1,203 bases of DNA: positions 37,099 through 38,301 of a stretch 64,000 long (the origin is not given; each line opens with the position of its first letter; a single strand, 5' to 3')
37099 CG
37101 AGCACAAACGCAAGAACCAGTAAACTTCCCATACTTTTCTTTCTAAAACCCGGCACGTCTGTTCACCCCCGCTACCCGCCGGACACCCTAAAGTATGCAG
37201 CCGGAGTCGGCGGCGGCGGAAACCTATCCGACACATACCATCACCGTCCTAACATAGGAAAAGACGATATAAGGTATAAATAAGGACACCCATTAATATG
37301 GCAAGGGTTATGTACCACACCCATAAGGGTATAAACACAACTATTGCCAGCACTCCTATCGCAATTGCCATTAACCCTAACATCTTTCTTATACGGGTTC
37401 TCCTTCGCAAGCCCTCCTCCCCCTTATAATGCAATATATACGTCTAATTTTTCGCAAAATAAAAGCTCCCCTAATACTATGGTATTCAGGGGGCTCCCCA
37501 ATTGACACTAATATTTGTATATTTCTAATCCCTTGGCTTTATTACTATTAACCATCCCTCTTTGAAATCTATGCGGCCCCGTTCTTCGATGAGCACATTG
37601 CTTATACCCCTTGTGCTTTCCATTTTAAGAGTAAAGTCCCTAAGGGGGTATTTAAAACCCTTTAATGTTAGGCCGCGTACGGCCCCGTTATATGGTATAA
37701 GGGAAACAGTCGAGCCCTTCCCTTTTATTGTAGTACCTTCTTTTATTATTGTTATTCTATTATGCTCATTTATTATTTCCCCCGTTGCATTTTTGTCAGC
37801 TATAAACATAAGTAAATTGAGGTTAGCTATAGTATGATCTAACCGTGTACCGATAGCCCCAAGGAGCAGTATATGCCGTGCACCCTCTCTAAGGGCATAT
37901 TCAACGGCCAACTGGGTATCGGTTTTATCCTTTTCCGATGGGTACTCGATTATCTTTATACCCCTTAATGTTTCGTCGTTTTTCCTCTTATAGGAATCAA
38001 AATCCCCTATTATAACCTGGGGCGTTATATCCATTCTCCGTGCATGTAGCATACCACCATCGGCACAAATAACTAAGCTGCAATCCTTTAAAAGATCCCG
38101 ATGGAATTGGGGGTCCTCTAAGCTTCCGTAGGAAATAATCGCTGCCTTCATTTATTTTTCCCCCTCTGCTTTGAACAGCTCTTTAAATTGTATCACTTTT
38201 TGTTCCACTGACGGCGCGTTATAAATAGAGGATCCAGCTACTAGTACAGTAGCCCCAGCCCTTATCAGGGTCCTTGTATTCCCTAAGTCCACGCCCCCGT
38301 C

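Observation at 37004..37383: Tandem pair of paralogous roughly 43-aa single-TM micropeptide genes immediately upstream of spoVM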

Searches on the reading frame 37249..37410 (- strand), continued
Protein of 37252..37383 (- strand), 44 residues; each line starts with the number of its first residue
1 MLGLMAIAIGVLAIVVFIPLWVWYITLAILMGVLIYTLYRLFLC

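Call 93: fold_search(model_id=the predicted structure, library=pdb)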
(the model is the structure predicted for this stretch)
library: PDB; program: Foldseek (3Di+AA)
matches with E <= 10: 0; with E <= 0.001: 0
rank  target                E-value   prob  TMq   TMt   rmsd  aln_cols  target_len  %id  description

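Call 99: find_encoding_contigs(protein=P0061, flank=4000, max_places=1)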
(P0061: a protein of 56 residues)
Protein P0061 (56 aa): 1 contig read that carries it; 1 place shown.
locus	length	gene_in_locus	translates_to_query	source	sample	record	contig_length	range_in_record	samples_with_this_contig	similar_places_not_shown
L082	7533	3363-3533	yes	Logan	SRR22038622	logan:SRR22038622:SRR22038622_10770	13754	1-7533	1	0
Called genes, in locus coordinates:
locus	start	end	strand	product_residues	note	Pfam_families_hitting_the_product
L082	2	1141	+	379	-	?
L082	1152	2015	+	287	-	PF16745:RsgA_N, PF03193:RsgA_GTPase, PF01926:MMR_HSR1 (weak)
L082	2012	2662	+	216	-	PF00834:Ribul_P_3_epim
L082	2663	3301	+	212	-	PF01973:MptE-like (weak), PF04263:TPK_catalytic, PF04265:TPK_B1_binding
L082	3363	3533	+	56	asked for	-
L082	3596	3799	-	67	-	PF00830:Ribosomal_L28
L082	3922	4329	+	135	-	PF03780:Asp23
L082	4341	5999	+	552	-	PF02734:Dak2, PF21645:FakA-like_M, PF13684:FakA-like_C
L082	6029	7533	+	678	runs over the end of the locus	PF17191:RecG_wedge, PF00176:SNF2-rel_dom, PF04851:ResIII, PF00270:DEAD, PF00271:Helicase_C, PF19833:RecG_dom3_C (weak)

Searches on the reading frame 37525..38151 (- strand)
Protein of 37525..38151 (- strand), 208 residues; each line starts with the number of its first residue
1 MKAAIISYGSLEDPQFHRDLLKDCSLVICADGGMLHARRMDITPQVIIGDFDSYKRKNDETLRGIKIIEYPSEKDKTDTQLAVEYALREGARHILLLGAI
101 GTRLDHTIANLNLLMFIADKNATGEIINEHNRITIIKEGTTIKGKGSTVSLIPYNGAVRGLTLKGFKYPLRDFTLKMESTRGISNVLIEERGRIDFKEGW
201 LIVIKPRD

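Call 14: find_related_loci(query=window:37525-38151:-, collection=genome_contigs, flank=4000)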
Query window:37525-38151:- (208 aa) in genome_contigs; peptide patterns used: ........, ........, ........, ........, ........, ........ (x = any residue, [..] = any of these).
159 stretches matched a pattern; 62 encode a relative of the query (tblastn E <= 1e-3); 62 distinct loci.
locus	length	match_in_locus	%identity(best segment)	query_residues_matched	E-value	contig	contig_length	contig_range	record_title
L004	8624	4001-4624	58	1-208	9e-80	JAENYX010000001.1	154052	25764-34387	MAG: Clostridium thermobutyricum isolate BL5_bin.9 BL5_bin9_NODE_53_length_154052_cov_20.958493, whole genome shotgun se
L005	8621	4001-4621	44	2-205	2e-51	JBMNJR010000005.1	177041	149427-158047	MAG: bacterium isolate SBF912LR0HQ0128 contig_37092, whole genome shotgun sequence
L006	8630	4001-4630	45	1-208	5e-50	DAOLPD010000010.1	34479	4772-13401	MAG TPA_asm: Bacillota bacterium isolate AMR_MDS_4744 NODE_1667_length_34479_cov_5.301040, whole genome shotgun sequence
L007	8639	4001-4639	42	2-208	7e-46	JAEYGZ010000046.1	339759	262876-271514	MAG: Bacillota bacterium isolate OH_HFB_305 k127_1221287, whole genome shotgun sequence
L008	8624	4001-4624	42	5-207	4e-46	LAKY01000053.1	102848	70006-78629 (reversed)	Clostridiales bacterium PH28_bin88 ph28_307, whole genome shotgun sequence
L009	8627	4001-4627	41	5-208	1e-45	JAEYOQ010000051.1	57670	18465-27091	MAG: Bacillota bacterium isolate OH_CBB_15 k127_1427380, whole genome shotgun sequence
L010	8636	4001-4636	41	4-208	9e-46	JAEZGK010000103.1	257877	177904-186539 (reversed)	MAG: Bacillota bacterium isolate OH_CBrB_92 k127_3409714, whole genome shotgun sequence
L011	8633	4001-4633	40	5-208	6e-45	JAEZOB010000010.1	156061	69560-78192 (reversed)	MAG: Bacillota bacterium isolate OH_CFB_176 k127_1961752, whole genome shotgun sequence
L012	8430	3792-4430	41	2-208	1e-44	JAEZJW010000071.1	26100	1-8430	MAG: Bacillota bacterium isolate OH_CDB_252 k127_1876585, whole genome shotgun sequence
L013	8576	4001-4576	41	22-208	1e-44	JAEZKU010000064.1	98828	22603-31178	MAG: Bacillota bacterium isolate OH_CDB_43 k127_584737, whole genome shotgun sequence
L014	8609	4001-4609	43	13-208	5e-44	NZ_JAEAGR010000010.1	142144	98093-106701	Mobilitalea sibirica strain DSM 26468 seq10, whole genome shotgun sequence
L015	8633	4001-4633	39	5-208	1e-43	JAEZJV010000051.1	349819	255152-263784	MAG: Bacillota bacterium isolate OH_CDB_250 k127_2595718, whole genome shotgun sequence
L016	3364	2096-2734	40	2-208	8e-44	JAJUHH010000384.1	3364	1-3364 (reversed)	MAG: Clostridiales bacterium isolate bin59 k141_216364_length_3364_cov_12.4455, whole genome shotgun sequence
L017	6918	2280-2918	41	2-208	1e-43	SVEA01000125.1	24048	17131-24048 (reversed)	MAG: Lachnospiraceae bacterium isolate SIG294 k141_457166, whole genome shotgun sequence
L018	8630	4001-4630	41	5-208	8e-44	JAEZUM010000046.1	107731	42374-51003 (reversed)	MAG: Bacillota bacterium isolate OH_PDB_89 k127_1020777, whole genome shotgun sequence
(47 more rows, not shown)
